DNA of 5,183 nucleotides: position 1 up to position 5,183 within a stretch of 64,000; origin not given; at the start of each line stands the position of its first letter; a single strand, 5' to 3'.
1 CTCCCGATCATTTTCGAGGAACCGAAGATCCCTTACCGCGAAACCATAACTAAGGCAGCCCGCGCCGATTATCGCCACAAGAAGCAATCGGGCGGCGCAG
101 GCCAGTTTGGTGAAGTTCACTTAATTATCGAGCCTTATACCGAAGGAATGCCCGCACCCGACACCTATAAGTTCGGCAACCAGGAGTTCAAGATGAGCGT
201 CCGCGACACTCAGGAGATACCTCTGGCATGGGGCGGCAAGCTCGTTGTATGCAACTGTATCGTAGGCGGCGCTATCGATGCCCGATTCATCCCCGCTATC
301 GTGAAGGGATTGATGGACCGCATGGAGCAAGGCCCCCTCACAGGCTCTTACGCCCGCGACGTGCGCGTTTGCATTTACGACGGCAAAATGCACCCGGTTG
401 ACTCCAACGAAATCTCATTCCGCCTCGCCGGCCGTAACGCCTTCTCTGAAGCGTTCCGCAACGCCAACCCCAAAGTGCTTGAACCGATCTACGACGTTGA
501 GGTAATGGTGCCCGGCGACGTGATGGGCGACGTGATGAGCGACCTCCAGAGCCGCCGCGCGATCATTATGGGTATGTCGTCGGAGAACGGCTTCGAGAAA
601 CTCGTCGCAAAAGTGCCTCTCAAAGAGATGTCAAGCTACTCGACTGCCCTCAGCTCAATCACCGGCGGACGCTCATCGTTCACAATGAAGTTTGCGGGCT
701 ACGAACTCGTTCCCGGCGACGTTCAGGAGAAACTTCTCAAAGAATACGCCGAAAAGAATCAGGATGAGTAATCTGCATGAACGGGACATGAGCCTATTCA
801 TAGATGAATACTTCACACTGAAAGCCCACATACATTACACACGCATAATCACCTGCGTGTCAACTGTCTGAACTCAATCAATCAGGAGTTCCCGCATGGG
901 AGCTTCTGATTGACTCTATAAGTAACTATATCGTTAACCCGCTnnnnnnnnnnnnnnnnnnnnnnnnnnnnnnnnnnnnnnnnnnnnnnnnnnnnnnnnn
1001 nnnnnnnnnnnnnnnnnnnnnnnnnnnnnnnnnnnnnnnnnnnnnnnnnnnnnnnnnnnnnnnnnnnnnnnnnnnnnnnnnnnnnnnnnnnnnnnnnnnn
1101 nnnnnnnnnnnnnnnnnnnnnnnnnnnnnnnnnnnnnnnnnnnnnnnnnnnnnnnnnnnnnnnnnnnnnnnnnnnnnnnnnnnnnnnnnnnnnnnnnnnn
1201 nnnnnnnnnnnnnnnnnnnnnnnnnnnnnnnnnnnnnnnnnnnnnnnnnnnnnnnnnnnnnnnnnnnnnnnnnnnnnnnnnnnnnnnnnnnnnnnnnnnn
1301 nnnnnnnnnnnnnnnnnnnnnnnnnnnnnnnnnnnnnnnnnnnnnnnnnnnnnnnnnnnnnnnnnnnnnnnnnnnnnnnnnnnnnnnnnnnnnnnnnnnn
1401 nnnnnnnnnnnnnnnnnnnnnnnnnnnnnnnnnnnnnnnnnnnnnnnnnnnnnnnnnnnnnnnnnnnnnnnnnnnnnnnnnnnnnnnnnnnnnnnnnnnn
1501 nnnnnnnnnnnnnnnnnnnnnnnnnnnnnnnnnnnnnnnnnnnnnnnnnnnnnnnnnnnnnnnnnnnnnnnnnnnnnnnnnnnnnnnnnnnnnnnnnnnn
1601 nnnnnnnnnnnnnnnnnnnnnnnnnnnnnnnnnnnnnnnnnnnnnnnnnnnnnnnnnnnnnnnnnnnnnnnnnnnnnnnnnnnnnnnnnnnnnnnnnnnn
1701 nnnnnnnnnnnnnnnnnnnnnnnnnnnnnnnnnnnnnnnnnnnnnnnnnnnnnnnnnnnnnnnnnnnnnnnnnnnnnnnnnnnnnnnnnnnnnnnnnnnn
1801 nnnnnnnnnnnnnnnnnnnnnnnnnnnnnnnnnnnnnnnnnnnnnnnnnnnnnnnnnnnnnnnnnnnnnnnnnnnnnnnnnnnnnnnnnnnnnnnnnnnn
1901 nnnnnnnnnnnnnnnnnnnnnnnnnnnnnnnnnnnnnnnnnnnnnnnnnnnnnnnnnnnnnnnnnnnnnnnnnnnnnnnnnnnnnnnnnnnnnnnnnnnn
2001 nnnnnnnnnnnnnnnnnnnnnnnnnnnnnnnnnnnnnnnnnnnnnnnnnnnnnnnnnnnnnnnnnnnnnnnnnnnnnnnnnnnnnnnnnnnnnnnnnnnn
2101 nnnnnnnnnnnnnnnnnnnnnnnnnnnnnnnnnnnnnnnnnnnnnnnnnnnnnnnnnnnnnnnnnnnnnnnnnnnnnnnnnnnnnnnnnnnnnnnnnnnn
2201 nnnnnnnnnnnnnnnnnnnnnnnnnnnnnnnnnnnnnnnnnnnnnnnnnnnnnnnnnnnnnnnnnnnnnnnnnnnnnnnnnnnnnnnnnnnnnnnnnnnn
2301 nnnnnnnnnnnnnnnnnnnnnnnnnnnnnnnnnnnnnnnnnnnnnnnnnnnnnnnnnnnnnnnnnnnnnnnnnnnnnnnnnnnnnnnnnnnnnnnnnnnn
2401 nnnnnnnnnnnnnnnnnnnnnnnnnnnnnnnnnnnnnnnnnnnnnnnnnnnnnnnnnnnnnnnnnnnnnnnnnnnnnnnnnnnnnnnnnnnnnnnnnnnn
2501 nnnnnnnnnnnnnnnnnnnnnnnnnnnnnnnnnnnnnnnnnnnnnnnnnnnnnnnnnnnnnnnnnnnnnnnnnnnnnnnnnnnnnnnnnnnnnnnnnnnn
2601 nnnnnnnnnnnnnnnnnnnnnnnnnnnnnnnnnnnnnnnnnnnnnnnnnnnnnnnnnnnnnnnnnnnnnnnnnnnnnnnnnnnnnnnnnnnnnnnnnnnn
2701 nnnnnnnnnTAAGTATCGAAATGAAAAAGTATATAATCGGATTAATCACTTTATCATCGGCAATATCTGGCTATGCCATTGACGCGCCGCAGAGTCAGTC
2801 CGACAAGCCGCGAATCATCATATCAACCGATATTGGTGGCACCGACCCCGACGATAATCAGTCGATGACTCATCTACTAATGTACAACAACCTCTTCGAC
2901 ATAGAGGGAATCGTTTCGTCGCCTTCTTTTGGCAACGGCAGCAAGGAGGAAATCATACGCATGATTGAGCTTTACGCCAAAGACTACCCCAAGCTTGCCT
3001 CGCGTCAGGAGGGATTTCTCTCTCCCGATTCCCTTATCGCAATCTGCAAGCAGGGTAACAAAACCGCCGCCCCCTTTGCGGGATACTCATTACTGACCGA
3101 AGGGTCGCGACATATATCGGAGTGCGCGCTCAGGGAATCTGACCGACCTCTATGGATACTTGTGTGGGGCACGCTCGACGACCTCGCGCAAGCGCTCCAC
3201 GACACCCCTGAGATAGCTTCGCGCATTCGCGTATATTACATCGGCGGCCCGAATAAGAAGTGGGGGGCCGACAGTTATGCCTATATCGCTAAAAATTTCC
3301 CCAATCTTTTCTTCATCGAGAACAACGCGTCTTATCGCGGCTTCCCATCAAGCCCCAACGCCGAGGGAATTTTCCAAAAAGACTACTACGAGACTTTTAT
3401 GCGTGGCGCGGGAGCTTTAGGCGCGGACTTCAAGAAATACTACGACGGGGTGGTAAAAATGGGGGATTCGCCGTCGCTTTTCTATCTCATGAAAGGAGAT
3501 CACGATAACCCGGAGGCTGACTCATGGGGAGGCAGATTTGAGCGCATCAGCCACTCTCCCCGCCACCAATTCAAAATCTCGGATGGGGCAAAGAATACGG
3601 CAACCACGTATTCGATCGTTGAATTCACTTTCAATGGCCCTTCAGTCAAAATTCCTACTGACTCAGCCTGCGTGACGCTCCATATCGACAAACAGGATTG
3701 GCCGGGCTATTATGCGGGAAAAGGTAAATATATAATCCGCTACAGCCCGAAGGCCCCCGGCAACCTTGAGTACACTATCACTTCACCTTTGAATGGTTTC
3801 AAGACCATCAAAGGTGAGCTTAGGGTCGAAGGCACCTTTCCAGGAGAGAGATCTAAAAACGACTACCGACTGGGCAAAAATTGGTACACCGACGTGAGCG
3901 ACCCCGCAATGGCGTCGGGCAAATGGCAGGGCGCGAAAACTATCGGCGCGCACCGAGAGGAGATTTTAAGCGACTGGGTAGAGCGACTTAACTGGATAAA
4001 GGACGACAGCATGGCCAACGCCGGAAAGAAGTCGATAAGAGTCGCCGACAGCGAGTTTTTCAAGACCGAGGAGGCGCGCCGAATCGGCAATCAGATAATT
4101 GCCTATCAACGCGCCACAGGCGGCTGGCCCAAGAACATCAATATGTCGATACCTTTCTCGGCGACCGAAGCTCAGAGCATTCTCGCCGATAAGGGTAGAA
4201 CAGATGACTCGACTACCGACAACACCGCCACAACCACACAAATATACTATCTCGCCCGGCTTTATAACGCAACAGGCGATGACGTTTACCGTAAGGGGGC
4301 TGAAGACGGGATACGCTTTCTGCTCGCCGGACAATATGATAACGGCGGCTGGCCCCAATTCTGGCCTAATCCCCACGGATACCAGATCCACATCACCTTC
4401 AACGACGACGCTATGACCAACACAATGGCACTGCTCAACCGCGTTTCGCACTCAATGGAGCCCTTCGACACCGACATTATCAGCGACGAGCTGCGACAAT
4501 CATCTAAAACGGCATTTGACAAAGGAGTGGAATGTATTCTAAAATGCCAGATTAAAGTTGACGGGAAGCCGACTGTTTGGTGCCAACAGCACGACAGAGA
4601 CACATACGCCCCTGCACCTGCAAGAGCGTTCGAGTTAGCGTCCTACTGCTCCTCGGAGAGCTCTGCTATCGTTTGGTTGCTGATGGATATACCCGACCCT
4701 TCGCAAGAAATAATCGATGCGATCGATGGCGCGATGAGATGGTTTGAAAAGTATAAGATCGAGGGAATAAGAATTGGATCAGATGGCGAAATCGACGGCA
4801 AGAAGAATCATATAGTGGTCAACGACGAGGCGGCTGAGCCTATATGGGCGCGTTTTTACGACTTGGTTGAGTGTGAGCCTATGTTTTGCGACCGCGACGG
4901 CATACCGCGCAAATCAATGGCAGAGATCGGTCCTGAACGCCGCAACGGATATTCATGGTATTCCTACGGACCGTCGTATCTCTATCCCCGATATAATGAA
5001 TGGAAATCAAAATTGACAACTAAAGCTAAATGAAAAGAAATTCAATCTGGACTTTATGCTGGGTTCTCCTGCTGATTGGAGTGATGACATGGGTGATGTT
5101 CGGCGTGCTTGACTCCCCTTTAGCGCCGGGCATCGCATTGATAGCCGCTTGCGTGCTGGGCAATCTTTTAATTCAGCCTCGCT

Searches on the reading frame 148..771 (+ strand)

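Call 81: search_protein_families(library=pfam, proteins=[window:148-771:+], max_evalue=0.0001)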
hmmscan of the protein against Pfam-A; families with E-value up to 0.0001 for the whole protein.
window:148-771:+ (207 aa): 2 families
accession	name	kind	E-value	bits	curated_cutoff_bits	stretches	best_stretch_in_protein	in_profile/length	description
PF00679.30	EFG_C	-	9.5e-28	96.5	27.9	1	110-195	2-88/89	Elongation factor G C-terminus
PF03764.24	EFG_IV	-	7.5e-21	74.6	24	1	25-107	39-121/121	Elongation factor G, domain IV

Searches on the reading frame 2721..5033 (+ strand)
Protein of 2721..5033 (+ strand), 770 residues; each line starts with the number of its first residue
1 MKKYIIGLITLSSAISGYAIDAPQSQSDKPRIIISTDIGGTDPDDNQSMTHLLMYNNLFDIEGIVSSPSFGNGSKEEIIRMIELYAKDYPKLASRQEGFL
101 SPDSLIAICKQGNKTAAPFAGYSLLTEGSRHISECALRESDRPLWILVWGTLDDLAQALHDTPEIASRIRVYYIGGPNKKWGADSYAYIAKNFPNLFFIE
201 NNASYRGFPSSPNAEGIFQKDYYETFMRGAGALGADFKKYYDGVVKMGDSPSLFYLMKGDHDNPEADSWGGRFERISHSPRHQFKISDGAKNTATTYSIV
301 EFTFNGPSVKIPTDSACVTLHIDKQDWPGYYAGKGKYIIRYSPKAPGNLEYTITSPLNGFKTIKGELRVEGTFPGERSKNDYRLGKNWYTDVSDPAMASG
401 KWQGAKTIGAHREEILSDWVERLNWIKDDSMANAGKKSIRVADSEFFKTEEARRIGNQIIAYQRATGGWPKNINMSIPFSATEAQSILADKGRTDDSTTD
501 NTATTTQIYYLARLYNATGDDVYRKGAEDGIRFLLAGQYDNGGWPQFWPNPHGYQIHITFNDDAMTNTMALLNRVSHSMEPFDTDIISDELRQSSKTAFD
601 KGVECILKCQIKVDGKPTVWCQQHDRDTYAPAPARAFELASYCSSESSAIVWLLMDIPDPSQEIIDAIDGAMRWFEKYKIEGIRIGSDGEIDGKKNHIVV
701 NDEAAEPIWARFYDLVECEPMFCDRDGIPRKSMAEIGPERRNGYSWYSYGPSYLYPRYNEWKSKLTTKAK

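Call 81: search_protein_families(library=pfam, proteins=[window:2721-5033:+], max_evalue=0.0001)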
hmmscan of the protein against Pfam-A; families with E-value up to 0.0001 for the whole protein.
window:2721-5033:+ (770 aa): 3 families
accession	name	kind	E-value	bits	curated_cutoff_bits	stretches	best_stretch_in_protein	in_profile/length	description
PF09492.16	Pec_lyase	-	1.3e-109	366.5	22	1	463-751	1-288/292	Pectic acid lyase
PF07632.16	Sde182_NH-like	-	9.6e-56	189.7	26.8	1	31-273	1-268/268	Cellulose-binding Sde182, nucleoside hydrolase-like domain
PF16586.11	DUF5060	-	2.1e-09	37.9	27.2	1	294-355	2-69/70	Domain of unknown function (DUF5060)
